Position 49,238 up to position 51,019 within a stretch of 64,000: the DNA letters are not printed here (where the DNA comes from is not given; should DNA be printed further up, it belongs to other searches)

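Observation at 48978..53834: Tightly coupled operon of Cys-rich, sequon-rich surface proteins with prepilin-like N-termini, co-oriented with rpl15e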

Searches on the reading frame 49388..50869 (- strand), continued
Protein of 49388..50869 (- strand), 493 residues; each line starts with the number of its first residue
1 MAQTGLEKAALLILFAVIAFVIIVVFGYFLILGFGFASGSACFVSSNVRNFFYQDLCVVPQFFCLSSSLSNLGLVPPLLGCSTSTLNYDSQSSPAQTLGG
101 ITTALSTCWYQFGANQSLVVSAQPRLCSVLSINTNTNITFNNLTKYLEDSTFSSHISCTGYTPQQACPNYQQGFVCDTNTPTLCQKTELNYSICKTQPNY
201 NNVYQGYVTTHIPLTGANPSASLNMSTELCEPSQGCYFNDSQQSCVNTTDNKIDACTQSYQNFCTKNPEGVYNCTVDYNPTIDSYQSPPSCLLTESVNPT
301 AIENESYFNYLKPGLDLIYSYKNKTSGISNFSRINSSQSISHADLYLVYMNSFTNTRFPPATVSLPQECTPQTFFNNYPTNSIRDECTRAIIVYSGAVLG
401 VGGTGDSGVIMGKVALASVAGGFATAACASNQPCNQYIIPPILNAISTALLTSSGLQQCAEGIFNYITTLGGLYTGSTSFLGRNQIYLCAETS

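Call 52: search_protein_families(library=pfam, max_evalue=0.01, proteins=[L024:4081-6330:+, L024:6330-8396:+, L024:8398-8832:+, L024:9033-10004:+, L024:10001-11383:+, L024:537-1070:+, L024:1079-1669:+, L024:2271-3002:-, L024:3007-3402:-, L024:3486-4004:+])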
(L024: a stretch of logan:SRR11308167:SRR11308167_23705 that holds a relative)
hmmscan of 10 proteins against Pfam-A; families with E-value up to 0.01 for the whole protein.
L024:4081-6330:+ (749 aa): 1 family
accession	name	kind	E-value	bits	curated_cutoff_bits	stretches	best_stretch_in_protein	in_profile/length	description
PF00437.27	T2SSE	-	3.1e-17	62.7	24.9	1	332-603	23-277/370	Type II/IV secretion system protein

L024:6330-8396:+ (688 aa): 1 family
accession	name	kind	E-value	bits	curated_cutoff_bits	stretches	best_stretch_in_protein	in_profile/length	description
PF00482.28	T2SSF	-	0.00057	20.3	25.2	1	427-563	4-117/125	Type II secretion system (T2SS), protein F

L024:8398-8832:+ (144 aa): 0 families

L024:9033-10004:+ (323 aa): 0 families

L024:10001-11383:+ (460 aa): 0 families

L024:537-1070:+ (177 aa): 0 families

L024:1079-1669:+ (196 aa): 1 family
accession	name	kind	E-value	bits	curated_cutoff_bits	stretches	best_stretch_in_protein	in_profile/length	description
PF11022.13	ATP19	-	0.0029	18.3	27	0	145-181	5-41/67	ATP synthase subunit K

L024:2271-3002:- (243 aa): 5 families
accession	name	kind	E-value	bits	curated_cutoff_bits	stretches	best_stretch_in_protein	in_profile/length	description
PF16526.10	CLZ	-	0.00014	22.6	26.7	0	141-178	14-52/71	C-terminal leucine zipper domain of cyclic nucleotide-gated channels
PF19071.5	DUF5767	-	0.0018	18.8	26.9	0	192-217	34-59/84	Family of unknown function (DUF5767)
PF11932.13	DUF3450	-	0.0081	15.9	32.6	0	145-227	39-117/241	Protein of unknown function (DUF3450)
PF00804.31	Syntaxin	-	0.0087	16.3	26.7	1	126-198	21-92/157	Syntaxin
PF16591.11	HBM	-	0.0087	16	29.8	0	156-215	70-129/254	Helical bimodular sensor domain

L024:3007-3402:- (131 aa): 17 families
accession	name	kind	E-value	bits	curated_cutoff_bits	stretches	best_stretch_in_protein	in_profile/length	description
PF06419.17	COG6_N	-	0.00084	19.9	27.4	1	47-97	20-70/114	Conserved oligomeric complex COG6, N-terminal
PF07889.17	DUF1664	-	0.00091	19.7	34.6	1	41-108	47-112/124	Protein of unknown function (DUF1664)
PF01544.23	CorA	-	0.00093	19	27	1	19-93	149-225/292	CorA-like Mg2+ transporter protein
PF04912.19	Dynamitin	-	0.0012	18.7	31.8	1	19-99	215-295/396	Dynamitin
PF21773.2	ODAD1_CC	-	0.0015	18.1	27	1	6-91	190-275/287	ODAD1 central coiled coil region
PF00261.25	Tropomyosin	-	0.0017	18.3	38.6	1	17-98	44-128/242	Tropomyosin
PF09787.14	Golgin_A5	-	0.0021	18.1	31.7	1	19-78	98-157/305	Golgin subfamily A member 5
PF01496.24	V_ATPase_I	-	0.0021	16.5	30.7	1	21-114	30-121/815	V-type ATPase 116kDa subunit family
PF04108.17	ATG17_like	-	0.0024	17.9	43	1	17-94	119-193/355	Autophagy protein ATG17-like domain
PF16526.10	CLZ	-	0.0027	18.5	26.7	0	57-96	21-60/71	C-terminal leucine zipper domain of cyclic nucleotide-gated channels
PF10473.14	CENP-F_leu_zip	-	0.004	17.7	34.5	1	18-127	21-122/140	Leucine-rich repeats of kinetochore protein Cenp-F/LEK1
PF14712.11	Snapin_Pallidin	-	0.0041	18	29.6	0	58-106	11-61/89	Snapin/Pallidin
PF09177.16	STX6_10_61_N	-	0.0047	17.9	29.4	1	30-93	14-74/99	Syntaxin 6/10/61, N-terminal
PF15905.10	HMMR_N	-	0.0059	16.6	30.1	1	17-119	219-323/330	Hyaluronan mediated motility receptor N-terminal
PF10779.14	XhlA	-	0.0068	17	34.7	0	57-92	8-43/67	Haemolysin XhlA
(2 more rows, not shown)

L024:3486-4004:+ (172 aa): 0 families

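Call 57: find_related_loci(query=A3, collection=metagenome_contigs, flank=10000)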
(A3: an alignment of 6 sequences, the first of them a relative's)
Query A3 (498 aa) in metagenome_contigs; peptide patterns used: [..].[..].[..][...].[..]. (x = any residue, [..] = any of these).
207 stretches matched a pattern; 4 encode a relative of the query (tblastn E <= 1e-3); 4 distinct loci.
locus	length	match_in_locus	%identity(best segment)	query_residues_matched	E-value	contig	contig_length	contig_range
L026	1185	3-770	100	243-498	0e+0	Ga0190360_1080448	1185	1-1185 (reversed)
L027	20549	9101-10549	35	7-497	4e-79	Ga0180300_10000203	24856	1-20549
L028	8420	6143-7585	35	7-497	2e-79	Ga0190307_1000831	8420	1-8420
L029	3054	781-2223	33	7-497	2e-77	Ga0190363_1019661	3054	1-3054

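Call 59: find_encoding_contigs(protein=P0026, flank=10000, max_places=2)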
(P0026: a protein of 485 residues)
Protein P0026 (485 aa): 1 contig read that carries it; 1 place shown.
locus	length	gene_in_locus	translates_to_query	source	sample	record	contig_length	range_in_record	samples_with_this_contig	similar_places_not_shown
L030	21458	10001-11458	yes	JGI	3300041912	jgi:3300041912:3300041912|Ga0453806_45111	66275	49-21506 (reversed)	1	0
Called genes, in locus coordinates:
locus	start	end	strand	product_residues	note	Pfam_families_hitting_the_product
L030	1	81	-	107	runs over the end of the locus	PF01588:tRNA_bind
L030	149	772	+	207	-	PF02223:Thymidylate_kin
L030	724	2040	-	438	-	PF01336:tRNA_anti-codon, PF00152:tRNA-synt_2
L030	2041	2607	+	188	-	PF03167:UDG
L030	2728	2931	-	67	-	-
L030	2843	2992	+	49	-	-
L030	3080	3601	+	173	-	PF17144:Ribosomal_L5e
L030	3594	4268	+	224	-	PF00333:Ribosomal_S5, PF03719:Ribosomal_S5_C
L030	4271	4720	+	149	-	PF00327:Ribosomal_L30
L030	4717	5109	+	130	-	-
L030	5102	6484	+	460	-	PF00344:SecY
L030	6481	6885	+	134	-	PF01956:EMC3_TMCO1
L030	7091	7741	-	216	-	PF09754:PAC2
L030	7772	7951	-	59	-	PF04135:Nop10p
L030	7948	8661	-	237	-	PF00575:S1, PF21710:Spt6_S1 (faint), PF07541:EIF_2_alpha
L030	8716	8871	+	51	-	-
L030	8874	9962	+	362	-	-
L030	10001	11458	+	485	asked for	-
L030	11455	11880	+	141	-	-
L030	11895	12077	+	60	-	-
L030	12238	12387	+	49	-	-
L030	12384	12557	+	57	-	-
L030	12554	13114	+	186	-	PF22090:Gins51_C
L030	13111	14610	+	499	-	PF00270:DEAD, PF04851:ResIII, PF00271:Helicase_C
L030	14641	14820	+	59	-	-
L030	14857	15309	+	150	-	-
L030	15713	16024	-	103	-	PF15781:ParE-like_toxin (weak)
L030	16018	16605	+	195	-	PF00252:Ribosomal_L16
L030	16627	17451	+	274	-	PF24034:DUF7343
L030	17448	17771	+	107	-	PF01870:Hjc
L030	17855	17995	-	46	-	PF03911:Sec61_beta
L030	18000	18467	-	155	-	PF00881:Nitroreductase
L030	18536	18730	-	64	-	PF01667:Ribosomal_S27e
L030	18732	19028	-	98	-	PF00935:Ribosomal_L44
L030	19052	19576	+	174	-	PF03167:UDG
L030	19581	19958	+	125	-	-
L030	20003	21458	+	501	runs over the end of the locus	?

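Call 60: find_encoding_contigs(protein=P0028, flank=10000, max_places=2)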
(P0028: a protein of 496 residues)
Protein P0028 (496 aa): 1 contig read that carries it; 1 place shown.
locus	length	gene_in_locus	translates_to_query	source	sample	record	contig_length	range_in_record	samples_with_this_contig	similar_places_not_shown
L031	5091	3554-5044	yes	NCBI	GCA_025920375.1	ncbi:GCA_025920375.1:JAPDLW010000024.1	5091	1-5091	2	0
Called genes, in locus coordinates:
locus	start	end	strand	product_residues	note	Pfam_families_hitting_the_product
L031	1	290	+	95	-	PF00344:SecY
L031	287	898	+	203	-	PF01956:EMC3_TMCO1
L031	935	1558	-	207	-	-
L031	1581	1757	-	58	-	PF04135:Nop10p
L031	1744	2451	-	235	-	PF00575:S1, PF23459:S1_RRP5 (faint), PF07541:EIF_2_alpha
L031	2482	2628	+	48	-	-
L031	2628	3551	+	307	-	-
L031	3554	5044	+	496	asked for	-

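Call 75: search_solved_structures(query=A1, max_evalue=1)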
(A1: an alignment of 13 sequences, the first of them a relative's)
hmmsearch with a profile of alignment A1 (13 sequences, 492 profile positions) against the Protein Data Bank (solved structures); distinct sequences matched with E-value up to 1: 0.

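Call 83: fold_search(model_id=the predicted structure, library=pdb)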
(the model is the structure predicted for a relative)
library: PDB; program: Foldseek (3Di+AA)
matches with E <= 10: 27; with E <= 0.001: 0
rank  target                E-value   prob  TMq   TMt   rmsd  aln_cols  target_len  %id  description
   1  9u4r_AC               1.6e+00  0.01  0.09  0.09  31.7       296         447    9  Structure of the intial complex in filament assembly at 3.23 angstroms resolution, conformation 2. (released 2026-03-25)
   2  5z10_A                2.4e+00  0.00  0.05  0.02  32.6       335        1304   11  Structure of the mechanosensitive Piezo1 channel (released 2018-01-31)
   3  2ral_B                2.5e+00  0.01  0.05  0.07  24.1       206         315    5  Crystal Structure Analysis of double cysteine mutant of S.epidermidis adhesin SdrG: Evidence for the Dock,Lock and Lat (released 2007-11-06)
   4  8g66_D                3.4e+00  0.01  0.05  0.03  23.7       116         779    7  Structure with SJ3149 (released 2023-12-13)
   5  2o3o_J                3.4e+00  0.01  0.08  0.12  24.7       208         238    9  Crystal Structure of the sensor histidine kinase regulator YycI from Bacillus subtitlis (released 2007-04-10)
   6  8dbz_D                3.4e+00  0.01  0.04  0.12  32.6       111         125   10  CryoEM structure of Hantavirus ANDV Gn(H) protein complex with 2Fabs ANDV-5 and ANDV-34 (released 2023-04-05)
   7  7p1h_A                4.5e+00  0.02  0.07  0.08  13.3       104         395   15  Structure of the V. vulnificus ExoY-G-actin-profilin complex (released 2021-11-17)
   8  5i0z_A                4.5e+00  0.01  0.04  0.13  31.1        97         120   11  Crystal structure of the single domain catalytic antibody 3D8-VH (released 2016-02-24)
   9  2o3o_L                5.1e+00  0.01  0.07  0.12  24.4       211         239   10  Crystal Structure of the sensor histidine kinase regulator YycI from Bacillus subtitlis (released 2007-04-10)
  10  2o3o_F                5.4e+00  0.01  0.07  0.11  25.1       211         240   11  Crystal Structure of the sensor histidine kinase regulator YycI from Bacillus subtitlis (released 2007-04-10)
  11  1r17_A                5.4e+00  0.01  0.05  0.07  25.3       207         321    6  Crystal Structure Analysis of S.epidermidis adhesin SdrG binding to Fibrinogen (adhesin-ligand complex) (released 2003-10-28)
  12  8vo2                  5.8e+00  0.01  0.05  0.13  16.8       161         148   10  Pathogenesis related 10-10 C59S mutant (released 2024-10-23)
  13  9dhd_A                6.1e+00  0.01  0.05  0.03  23.6       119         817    6  The ternary complex of DDB1, DDA1, DET1 (released 2025-02-05)
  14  7ej4_C                6.1e+00  0.01  0.09  0.06  22.4       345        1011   12  Cryo-EM structure of SARS-CoV-2 spike in complex with a neutralizing antibody RBD-chAb-25 (released 2021-06-23)
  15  2hsg                  6.9e+00  0.02  0.06  0.08  13.3       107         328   14  Structure of transcription regulator CcpA in its DNA-free state (released 2007-06-05)
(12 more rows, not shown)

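Call 87: find_encoding_contigs(protein=P0040, flank=10000, max_places=2)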
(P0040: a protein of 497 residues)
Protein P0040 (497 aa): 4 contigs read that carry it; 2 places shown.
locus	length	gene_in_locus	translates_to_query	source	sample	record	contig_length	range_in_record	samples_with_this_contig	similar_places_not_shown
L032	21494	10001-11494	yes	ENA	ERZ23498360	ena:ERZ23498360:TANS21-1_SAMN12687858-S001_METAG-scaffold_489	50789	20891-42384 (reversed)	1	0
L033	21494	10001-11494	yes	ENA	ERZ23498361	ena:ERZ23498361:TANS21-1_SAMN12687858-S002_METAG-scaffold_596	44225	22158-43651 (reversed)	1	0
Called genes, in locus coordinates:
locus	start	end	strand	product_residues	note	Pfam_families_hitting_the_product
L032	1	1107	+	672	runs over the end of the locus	-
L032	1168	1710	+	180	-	-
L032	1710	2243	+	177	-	-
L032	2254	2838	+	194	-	-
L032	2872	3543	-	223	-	-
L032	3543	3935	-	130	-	-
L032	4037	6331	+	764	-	PF00437:T2SSE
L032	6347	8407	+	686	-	-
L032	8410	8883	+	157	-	-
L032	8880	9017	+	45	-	-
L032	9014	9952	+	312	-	-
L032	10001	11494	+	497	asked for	-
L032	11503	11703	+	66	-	-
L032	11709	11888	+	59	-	-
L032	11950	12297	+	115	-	-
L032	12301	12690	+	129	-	-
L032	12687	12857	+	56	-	-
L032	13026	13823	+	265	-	-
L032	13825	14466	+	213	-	-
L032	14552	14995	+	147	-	-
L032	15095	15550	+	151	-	-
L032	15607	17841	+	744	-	-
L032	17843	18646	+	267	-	-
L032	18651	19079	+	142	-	-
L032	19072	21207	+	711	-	-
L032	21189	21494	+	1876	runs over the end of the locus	-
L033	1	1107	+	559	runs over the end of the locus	?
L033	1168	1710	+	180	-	-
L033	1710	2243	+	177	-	-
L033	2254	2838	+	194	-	-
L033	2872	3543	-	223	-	-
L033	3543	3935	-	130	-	-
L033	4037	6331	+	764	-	PF00437:T2SSE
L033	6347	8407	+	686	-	-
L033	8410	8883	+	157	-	-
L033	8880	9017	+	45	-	-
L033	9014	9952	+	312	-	-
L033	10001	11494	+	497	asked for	-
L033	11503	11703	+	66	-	-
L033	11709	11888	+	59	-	-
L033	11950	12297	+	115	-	-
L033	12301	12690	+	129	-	-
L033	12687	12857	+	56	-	-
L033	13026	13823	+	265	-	-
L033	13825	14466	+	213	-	-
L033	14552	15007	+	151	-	-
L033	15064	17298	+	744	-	-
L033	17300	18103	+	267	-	-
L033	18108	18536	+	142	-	-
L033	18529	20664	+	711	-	-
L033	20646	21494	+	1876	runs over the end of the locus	-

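Call 93: list_cluster_members(proteins=[P0032, P0033, P0035, P0036, P0037, P0038, P0039, P0040, P0041, P0026])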
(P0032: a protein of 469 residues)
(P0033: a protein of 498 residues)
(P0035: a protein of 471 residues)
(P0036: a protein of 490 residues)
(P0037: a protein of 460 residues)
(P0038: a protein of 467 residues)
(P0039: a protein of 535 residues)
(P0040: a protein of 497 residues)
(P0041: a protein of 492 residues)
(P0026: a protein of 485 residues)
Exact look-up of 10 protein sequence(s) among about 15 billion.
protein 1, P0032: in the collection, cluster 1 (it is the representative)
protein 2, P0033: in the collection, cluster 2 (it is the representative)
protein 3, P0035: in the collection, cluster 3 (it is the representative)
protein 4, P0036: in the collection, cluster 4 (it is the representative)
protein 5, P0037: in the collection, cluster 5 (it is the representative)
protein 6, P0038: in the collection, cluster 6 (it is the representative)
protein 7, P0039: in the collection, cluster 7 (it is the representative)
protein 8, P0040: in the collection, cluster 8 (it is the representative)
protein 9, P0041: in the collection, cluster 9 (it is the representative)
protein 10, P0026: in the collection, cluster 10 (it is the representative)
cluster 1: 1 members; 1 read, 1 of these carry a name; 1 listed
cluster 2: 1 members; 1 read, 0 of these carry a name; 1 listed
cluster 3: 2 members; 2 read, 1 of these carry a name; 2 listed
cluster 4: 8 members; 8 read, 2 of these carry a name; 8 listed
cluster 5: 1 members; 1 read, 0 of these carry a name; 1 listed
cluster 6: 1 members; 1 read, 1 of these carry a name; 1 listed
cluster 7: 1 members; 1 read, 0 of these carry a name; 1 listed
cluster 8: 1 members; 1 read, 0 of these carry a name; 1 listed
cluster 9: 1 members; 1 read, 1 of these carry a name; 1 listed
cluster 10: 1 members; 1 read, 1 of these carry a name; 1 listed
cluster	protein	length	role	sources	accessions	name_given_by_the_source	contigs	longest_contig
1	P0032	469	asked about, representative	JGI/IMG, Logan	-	hypothetical protein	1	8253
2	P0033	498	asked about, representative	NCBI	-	-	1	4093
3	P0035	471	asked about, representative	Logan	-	-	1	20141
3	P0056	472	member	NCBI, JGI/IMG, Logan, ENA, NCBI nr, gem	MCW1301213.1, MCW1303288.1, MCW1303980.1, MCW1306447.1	MAG: hypothetical protein QW507_02480 [Candidatus Nanoarchaeia archaeon] | hypothetical protein [Candidatus Haiyanarchaeum thermophilum]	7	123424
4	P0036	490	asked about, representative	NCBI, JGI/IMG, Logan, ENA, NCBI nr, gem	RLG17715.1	hypothetical protein DRN62_00325 [Nanoarchaeota archaeon] | MAG: hypothetical protein DRN62_00325 [Nanoarchaeota archaeon]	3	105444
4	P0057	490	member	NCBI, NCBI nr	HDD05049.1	MAG TPA: hypothetical protein ENF51_00985 [Candidatus Aenigmarchaeota archaeon] | hypothetical protein [Candidatus Aenigmarchaeota archaeon]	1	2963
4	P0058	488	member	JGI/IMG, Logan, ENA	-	-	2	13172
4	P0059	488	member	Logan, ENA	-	-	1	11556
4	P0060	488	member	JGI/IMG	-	-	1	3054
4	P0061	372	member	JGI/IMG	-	-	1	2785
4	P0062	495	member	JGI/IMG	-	-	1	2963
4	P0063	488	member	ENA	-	-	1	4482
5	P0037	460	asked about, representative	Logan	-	-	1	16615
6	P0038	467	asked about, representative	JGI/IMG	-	hypothetical protein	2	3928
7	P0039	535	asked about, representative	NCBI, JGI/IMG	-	-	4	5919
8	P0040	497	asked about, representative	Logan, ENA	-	-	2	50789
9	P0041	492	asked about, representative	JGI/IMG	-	hypothetical protein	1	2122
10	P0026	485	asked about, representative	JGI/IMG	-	hypothetical protein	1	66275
